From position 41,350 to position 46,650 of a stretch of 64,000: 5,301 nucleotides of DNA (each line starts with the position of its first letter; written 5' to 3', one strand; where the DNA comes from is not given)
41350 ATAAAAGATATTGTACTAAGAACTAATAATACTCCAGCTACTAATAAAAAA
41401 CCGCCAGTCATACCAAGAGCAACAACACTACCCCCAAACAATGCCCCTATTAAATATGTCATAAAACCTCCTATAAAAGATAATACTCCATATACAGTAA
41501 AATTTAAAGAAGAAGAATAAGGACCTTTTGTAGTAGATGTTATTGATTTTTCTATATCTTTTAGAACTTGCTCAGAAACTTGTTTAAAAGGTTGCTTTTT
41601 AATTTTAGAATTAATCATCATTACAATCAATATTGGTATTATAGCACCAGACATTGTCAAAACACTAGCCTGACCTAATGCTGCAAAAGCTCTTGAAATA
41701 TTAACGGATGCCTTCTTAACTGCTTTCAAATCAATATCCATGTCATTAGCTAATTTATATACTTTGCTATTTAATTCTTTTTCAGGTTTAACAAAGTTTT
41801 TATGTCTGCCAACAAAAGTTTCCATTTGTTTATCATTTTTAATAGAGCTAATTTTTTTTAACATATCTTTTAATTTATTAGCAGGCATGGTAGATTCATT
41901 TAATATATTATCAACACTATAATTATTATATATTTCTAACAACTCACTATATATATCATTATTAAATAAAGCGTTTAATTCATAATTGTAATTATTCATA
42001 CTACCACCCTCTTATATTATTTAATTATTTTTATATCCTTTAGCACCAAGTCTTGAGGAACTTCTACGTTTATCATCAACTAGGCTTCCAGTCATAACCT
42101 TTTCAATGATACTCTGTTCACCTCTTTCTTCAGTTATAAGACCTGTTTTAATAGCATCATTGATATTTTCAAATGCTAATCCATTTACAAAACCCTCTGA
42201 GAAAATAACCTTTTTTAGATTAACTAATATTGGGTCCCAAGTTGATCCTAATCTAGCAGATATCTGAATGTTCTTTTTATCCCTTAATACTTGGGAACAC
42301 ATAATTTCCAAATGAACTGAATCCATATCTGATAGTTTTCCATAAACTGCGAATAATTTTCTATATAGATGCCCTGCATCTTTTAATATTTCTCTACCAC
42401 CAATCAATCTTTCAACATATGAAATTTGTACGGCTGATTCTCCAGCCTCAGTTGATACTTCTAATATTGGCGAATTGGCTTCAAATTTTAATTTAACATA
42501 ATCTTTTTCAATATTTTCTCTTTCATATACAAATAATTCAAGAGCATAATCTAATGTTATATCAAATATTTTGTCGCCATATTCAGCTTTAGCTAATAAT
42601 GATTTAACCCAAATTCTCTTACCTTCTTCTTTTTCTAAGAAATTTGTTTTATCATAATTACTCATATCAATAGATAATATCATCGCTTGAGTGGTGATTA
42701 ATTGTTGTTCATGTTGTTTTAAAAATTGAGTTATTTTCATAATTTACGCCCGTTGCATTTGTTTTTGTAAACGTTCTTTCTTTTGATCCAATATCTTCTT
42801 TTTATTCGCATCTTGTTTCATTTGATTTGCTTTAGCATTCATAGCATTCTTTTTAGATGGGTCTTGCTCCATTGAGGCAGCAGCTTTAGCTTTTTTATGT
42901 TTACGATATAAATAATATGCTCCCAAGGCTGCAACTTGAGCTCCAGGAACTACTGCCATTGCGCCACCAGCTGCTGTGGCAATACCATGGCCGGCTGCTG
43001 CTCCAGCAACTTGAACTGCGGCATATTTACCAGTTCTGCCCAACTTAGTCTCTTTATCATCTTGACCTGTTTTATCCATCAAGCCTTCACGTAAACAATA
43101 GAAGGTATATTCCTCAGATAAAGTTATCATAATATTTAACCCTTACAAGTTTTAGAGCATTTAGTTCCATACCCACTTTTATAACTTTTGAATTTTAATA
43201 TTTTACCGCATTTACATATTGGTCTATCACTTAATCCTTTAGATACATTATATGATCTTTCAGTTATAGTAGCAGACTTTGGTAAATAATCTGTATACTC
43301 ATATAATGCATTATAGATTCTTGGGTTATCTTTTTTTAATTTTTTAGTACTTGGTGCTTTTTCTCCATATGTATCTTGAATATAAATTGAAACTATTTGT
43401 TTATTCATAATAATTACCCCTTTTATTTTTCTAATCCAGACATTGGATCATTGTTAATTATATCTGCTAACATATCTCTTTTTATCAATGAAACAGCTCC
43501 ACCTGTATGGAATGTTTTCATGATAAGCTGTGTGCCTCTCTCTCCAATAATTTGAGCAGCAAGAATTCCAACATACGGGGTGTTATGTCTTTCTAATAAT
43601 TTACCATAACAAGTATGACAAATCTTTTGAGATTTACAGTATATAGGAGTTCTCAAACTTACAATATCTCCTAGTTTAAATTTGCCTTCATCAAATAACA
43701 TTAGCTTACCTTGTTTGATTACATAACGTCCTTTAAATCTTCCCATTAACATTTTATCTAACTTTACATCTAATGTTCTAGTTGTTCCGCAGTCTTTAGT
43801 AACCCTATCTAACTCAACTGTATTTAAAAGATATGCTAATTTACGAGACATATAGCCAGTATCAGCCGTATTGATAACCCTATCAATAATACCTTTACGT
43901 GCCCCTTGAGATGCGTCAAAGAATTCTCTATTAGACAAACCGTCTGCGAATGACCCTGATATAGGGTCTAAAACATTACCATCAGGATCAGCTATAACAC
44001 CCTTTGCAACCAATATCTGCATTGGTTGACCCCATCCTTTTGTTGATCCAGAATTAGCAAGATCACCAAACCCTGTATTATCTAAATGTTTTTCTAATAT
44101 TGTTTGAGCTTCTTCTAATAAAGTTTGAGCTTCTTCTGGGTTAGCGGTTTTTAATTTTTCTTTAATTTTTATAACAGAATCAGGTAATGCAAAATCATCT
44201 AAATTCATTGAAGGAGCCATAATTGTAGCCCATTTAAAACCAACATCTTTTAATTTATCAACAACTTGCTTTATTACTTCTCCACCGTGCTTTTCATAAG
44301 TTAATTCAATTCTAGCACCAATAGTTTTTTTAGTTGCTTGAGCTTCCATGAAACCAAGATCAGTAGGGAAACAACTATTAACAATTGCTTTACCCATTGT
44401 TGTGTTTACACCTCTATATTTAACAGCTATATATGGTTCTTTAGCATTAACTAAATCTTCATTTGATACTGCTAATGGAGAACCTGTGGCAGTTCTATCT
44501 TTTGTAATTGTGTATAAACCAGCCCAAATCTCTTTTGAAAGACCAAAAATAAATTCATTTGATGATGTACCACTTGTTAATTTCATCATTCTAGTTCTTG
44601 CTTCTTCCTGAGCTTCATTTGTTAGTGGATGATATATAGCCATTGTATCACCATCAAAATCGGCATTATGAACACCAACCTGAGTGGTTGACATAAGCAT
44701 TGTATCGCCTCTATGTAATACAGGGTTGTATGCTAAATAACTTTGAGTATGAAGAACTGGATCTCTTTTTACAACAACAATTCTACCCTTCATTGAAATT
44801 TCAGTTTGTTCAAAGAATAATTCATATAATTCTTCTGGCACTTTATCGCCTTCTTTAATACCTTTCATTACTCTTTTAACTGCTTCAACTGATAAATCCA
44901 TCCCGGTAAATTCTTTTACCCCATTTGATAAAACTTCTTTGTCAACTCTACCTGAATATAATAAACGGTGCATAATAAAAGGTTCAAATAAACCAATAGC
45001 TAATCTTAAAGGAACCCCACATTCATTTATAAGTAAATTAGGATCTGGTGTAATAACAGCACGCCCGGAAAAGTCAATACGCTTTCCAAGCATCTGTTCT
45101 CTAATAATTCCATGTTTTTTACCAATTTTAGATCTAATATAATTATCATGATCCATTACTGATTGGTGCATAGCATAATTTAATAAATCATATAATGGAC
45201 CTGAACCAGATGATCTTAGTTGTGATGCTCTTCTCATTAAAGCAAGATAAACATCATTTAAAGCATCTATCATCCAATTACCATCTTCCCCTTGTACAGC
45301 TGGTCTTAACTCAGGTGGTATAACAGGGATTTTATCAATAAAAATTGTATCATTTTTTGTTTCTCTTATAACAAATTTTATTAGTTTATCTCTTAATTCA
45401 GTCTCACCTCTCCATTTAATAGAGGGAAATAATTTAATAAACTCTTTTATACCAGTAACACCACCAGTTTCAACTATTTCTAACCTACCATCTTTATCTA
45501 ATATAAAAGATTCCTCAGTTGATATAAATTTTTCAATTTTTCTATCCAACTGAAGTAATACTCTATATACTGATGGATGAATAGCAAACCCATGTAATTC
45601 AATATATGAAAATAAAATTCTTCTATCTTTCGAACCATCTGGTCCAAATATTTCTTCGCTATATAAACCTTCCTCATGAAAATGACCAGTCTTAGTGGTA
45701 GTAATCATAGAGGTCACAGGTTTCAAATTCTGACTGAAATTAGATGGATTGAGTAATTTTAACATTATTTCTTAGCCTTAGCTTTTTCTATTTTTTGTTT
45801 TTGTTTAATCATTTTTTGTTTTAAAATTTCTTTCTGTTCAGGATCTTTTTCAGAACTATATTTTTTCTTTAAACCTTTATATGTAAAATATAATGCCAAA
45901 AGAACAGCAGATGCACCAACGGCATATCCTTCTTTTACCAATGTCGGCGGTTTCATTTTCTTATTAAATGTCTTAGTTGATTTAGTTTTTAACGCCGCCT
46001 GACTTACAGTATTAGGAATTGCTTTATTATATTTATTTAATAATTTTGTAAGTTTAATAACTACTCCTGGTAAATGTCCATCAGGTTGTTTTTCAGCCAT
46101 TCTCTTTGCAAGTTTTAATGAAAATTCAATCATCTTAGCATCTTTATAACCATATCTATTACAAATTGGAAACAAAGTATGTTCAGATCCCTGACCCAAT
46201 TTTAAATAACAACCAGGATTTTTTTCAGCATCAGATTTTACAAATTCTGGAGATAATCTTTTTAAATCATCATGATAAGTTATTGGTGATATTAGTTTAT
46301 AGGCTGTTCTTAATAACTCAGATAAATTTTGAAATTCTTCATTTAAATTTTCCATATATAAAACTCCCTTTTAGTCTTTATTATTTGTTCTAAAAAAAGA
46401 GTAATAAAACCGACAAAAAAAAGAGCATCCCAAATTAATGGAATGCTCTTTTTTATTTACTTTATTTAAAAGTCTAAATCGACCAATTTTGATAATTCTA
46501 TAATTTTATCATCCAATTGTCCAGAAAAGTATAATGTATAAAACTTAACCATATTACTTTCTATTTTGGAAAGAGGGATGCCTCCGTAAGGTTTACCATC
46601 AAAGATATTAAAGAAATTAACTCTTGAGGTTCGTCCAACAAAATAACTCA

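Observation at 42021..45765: RNAP-2 beta' appears split inside the trigger loop, placing the two trigger helices on different polypeptides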

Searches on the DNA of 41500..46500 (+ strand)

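Call 8: search_dna_similar(query=window:41500-46500:+, collection=phages, mode=near)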
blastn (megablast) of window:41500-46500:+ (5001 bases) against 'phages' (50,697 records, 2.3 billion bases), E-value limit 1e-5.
No match.

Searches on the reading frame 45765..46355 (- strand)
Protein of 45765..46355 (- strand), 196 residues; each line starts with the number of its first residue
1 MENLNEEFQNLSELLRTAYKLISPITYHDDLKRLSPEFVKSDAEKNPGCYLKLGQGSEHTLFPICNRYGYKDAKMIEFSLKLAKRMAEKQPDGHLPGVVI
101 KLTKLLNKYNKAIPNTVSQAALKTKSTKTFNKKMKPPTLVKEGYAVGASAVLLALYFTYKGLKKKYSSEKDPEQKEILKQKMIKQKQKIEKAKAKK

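Call 19: search_protein_families(library=pfam, proteins=[window:45765-46355:-], max_evalue=0.01)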
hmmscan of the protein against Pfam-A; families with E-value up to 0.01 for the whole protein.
window:45765-46355:- (196 aa): 1 family
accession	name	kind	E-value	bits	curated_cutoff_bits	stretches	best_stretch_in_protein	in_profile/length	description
PF04157.22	EAP30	-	0.0022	18.2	26.8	1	2-186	19-180/219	EAP30/Vps36 family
